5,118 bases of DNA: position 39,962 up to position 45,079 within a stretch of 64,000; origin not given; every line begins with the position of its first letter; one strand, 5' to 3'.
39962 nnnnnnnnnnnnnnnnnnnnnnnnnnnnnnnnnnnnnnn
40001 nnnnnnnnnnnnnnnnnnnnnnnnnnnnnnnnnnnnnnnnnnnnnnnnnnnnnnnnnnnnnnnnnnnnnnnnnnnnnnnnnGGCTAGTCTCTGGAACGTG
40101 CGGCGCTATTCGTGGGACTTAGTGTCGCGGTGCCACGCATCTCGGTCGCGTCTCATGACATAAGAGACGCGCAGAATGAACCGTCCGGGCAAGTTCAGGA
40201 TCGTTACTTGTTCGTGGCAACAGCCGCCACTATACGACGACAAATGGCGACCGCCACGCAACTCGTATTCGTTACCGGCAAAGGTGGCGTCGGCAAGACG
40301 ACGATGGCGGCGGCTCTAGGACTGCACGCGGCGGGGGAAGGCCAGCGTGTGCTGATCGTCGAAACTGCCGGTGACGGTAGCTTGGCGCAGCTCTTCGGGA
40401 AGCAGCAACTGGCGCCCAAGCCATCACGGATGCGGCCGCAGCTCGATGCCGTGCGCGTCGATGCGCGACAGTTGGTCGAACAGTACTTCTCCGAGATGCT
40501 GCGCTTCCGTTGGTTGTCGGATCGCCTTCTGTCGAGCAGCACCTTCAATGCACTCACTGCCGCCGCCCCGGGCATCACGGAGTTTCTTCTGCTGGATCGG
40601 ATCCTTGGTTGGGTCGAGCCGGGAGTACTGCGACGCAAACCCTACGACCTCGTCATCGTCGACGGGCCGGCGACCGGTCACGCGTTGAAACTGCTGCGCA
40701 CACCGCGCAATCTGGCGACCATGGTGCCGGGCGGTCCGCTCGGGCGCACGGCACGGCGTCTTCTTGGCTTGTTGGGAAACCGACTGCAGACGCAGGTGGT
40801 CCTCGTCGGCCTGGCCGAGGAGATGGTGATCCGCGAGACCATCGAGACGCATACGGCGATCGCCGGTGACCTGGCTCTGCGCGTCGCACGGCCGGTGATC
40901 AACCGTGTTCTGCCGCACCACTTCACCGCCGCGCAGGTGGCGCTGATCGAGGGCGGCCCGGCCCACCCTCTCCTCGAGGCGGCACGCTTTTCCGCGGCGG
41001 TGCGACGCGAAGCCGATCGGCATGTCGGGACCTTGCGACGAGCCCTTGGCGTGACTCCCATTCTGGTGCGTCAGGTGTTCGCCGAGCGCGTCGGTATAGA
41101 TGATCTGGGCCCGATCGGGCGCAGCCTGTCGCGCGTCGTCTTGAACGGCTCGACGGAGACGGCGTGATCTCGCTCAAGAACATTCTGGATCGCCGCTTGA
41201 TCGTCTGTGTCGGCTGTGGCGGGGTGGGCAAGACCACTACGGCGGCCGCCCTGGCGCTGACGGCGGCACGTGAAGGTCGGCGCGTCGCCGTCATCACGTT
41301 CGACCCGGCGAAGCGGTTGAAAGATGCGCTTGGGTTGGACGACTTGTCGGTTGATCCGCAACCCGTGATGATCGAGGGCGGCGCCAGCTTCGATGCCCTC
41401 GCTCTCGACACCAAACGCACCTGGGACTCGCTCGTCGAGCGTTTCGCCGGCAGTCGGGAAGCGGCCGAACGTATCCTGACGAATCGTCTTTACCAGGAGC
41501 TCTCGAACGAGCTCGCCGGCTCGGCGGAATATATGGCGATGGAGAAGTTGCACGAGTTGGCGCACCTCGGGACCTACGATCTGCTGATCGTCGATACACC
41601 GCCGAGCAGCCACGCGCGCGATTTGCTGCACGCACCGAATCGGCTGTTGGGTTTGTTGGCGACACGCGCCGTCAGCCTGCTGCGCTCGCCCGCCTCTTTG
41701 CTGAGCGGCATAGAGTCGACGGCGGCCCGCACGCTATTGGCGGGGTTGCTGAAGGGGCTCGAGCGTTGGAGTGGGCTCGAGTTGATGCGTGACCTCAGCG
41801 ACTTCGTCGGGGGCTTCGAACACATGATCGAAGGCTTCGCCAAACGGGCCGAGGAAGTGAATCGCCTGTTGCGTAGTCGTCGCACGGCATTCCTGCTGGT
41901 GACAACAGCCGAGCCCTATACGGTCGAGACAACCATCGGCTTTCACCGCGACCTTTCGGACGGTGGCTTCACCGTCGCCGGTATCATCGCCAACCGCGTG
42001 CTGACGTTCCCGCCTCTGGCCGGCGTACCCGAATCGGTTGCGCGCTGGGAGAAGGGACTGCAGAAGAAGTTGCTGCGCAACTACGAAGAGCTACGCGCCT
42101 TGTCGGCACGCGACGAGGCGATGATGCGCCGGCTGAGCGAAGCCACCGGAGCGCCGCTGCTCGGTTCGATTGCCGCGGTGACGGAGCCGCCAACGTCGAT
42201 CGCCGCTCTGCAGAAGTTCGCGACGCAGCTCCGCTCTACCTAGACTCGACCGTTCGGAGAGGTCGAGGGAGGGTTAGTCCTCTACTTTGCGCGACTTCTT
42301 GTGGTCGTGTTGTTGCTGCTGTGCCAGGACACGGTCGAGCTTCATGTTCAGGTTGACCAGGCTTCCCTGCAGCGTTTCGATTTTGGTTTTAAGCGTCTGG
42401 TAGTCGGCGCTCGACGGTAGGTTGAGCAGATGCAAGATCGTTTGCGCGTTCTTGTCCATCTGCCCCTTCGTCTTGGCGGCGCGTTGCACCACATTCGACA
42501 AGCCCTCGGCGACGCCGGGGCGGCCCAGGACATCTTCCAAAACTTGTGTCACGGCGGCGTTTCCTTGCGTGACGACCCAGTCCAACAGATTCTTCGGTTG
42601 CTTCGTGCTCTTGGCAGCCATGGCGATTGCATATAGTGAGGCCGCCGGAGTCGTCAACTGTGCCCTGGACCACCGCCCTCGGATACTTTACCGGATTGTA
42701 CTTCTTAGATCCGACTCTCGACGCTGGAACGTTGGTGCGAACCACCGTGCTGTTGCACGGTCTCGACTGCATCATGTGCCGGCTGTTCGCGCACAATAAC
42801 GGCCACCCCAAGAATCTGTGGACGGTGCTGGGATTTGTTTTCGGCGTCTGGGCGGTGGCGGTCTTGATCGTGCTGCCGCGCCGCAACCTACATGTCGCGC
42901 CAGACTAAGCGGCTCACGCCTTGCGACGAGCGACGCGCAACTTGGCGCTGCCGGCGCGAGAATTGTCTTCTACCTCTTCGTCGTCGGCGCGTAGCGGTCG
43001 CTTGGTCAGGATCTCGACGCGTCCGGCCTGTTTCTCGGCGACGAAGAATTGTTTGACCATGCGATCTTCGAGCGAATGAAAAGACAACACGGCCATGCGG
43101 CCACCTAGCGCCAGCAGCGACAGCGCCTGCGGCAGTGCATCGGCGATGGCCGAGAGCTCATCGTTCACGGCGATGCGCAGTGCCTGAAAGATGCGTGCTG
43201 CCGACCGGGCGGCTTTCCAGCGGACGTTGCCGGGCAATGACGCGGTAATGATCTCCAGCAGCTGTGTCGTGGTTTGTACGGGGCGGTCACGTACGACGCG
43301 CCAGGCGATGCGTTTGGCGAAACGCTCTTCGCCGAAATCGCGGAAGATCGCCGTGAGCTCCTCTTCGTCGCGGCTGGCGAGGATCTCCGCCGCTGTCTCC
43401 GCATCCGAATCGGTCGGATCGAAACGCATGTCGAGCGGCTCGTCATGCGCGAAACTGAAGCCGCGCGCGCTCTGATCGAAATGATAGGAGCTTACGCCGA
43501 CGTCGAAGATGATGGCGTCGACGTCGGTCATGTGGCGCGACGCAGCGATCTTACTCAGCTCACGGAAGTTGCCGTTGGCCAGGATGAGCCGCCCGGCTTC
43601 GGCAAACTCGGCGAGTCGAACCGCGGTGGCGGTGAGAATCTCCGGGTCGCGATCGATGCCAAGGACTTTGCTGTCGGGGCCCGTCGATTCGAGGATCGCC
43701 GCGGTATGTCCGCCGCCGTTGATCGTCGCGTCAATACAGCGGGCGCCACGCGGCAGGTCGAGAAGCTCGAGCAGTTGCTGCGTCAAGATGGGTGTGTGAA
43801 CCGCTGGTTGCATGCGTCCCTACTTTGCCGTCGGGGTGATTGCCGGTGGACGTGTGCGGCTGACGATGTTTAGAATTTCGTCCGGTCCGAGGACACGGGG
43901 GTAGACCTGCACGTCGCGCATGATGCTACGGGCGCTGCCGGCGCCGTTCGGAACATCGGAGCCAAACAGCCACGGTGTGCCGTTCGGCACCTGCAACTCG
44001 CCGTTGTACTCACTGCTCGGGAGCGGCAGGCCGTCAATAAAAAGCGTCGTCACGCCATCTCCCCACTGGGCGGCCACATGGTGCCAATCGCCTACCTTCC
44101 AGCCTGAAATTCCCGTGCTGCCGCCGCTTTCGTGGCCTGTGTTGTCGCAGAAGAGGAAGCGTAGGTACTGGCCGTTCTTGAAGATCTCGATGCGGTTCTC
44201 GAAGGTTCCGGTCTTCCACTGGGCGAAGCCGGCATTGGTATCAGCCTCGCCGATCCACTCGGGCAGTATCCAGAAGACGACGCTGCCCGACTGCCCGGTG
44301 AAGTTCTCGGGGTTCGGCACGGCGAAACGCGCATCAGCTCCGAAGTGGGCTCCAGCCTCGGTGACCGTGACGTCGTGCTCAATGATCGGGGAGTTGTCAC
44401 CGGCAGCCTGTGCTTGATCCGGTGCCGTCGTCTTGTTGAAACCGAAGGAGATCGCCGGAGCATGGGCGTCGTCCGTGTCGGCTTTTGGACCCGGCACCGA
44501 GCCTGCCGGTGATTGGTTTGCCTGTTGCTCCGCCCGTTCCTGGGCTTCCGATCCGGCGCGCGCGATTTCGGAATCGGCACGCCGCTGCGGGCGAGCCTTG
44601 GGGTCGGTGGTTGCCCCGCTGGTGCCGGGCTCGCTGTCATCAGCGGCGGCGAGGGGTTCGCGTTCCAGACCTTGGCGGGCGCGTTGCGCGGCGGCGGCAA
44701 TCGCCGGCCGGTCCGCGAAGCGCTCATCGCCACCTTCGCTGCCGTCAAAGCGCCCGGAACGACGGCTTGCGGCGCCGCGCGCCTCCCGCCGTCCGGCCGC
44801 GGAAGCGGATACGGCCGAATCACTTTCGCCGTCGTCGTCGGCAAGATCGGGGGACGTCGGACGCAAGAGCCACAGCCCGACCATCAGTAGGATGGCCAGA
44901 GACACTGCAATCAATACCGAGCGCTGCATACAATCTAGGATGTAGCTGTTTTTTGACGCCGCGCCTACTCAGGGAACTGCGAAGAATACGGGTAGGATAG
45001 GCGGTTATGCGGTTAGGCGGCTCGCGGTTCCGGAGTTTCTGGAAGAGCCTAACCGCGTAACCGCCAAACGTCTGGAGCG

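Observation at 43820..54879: Three tandem modules of Dpm1-like GT2 synthase plus GT-C transferase: a multi-sugar polyprenyl-phosphate-dependent glycosylation locus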

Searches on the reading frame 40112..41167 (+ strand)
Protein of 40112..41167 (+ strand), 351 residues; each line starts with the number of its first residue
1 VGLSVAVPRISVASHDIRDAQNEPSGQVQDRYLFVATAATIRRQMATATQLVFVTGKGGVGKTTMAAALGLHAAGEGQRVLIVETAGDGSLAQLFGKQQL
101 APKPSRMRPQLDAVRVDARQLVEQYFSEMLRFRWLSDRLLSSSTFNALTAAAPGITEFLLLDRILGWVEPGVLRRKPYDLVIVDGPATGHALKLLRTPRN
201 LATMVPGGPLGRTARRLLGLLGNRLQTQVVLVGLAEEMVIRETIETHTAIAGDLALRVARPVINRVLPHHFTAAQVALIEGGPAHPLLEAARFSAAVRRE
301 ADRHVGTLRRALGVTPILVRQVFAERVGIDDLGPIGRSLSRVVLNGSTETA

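Call 6: search_protein_families(library=pfam, proteins=[window:40112-41167:+], max_evalue=0.001)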
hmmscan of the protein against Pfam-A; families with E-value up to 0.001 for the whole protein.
window:40112-41167:+ (351 aa): 7 families
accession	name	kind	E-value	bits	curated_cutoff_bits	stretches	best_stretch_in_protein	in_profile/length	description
PF02374.21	ArsA_ATPase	-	1.5e-28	100.4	24.3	1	50-204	2-151/305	Anion-transporting ATPase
PF01656.29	CbiA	-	7.7e-10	39.2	25.4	1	52-277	2-95/125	CobQ/CobB/MinD/ParA nucleotide binding domain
PF13614.12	AAA_31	-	2.2e-06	28.2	27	1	52-126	5-74/177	AAA domain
PF20720.3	nSTAND3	-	4.8e-05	23.5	27.2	1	44-88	12-56/155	Novel STAND NTPase 3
PF13191.12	AAA_16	-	0.0002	22.3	32.6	1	44-101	19-79/167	AAA ATPase domain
PF10609.15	ParA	-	0.0002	21.3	27.1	1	51-100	6-56/246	NUBPL iron-transfer P-loop NTPase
PF06564.18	CBP_BcsQ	-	0.00036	20.6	21.3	1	57-95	10-48/234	Cellulose biosynthesis protein BcsQ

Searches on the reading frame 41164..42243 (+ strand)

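Call 6: search_protein_families(library=pfam, proteins=[window:41164-42243:+], max_evalue=0.001)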
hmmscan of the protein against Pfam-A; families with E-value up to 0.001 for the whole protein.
window:41164-42243:+ (359 aa): 9 families
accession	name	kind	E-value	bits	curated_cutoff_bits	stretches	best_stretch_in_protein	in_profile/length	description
PF02374.21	ArsA_ATPase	-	1.2e-24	87.5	24.3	1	11-309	2-273/305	Anion-transporting ATPase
PF01656.29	CbiA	-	7.1e-10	39.4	25.4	1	13-231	2-54/125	CobQ/CobB/MinD/ParA nucleotide binding domain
PF13614.12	AAA_31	-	9.5e-09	35.9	27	1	19-148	11-128/177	AAA domain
PF10609.15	ParA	-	1.1e-07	32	27.1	1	11-47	5-41/246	NUBPL iron-transfer P-loop NTPase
PF00448.28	SRP54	-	1.4e-05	25.3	22.7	1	12-47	3-38/196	SRP54-type protein, GTPase domain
PF13401.12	AAA_22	-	1.9e-05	25.4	27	1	9-48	4-43/130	AAA domain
PF03308.22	MeaB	-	0.00011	21.7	23.1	1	15-50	38-73/273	Methylmalonyl Co-A mutase-associated GTPase MeaB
PF01695.23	IstB_IS21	-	0.00038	20.5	24.1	1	3-46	85-128/238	IstB-like ATP binding protein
PF20720.3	nSTAND3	-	0.00039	20.6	27.2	0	9-55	16-60/155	Novel STAND NTPase 3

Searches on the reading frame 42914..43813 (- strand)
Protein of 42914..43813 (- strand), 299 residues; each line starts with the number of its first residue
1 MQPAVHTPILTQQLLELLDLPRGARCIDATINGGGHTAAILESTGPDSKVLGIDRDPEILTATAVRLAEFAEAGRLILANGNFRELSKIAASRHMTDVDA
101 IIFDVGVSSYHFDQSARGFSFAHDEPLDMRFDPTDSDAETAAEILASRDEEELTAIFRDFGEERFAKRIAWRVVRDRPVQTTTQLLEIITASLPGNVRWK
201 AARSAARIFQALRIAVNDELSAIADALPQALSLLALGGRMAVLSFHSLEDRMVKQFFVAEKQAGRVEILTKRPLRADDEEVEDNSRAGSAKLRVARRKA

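Call 3: search_protein_families(library=pfam, proteins=[window:42914-43813:-], max_evalue=0.01)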
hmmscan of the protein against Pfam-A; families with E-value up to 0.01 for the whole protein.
window:42914-43813:- (299 aa): 2 families
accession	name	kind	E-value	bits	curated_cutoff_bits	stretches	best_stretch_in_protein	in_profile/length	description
PF01795.25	Methyltransf_5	-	7.7e-89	298.6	27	1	5-297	3-308/309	MraW methylase family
PF01135.25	PCMT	-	0.0014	18.9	20.3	1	5-71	56-122/210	Protein-L-isoaspartate(D-aspartate) O-methyltransferase (PCMT)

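Call 4: search_protein_families(library=ncbifam, proteins=[window:42914-43813:-], max_evalue=0.01)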
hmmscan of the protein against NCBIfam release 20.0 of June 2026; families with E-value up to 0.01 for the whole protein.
window:42914-43813:- (299 aa): 4 families
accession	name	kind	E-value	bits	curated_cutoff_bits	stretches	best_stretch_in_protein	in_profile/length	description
TIGR00006.1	TIGR00006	equivalog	8.2e-81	271.8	154.3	1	4-297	5-309/310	16S rRNA (cytosine(1402)-N(4))-methyltransferase RsmH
NF041658.1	ornithlipidmtase_OlsG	equivalog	5.4e-06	26.3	350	1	15-114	33-129/191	ornithine lipid N-methyltransferase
NF053511.1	tRNA_U34_MnmM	equivalog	1.4e-05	24.7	135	1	21-106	16-97/183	tRNA 5-(aminomethyl)-2-thiouridylate-methyltransferase MnmM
NF045667.1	MTase_DVU1556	equivalog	0.0052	16.3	155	1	10-81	10-83/213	DVU_1556 family methyltransferase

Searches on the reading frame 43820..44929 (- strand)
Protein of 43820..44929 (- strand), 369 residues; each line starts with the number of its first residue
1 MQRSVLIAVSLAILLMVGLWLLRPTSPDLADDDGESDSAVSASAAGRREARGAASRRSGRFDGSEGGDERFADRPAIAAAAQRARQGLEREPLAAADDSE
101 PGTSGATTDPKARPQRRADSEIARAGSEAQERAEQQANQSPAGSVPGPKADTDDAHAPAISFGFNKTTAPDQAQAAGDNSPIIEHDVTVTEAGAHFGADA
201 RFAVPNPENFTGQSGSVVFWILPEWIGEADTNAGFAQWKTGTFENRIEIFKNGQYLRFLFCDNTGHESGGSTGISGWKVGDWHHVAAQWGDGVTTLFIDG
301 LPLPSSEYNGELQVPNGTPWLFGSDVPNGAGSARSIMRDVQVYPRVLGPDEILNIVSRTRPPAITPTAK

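Call 3: search_protein_families(library=pfam, proteins=[window:43820-44929:-], max_evalue=0.01)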
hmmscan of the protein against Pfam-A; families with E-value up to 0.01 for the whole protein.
window:43820-44929:- (369 aa): 1 family
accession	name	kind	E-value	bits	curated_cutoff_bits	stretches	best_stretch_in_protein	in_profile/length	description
PF13385.13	Laminin_G_3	-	7.2e-17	62.4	27.6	1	197-352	2-150/151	Concanavalin A-like lectin/glucanases superfamily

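Call 4: search_protein_families(library=ncbifam, proteins=[window:43820-44929:-], max_evalue=0.01)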
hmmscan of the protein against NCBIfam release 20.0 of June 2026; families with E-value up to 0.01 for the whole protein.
window:43820-44929:- (369 aa): 0 families
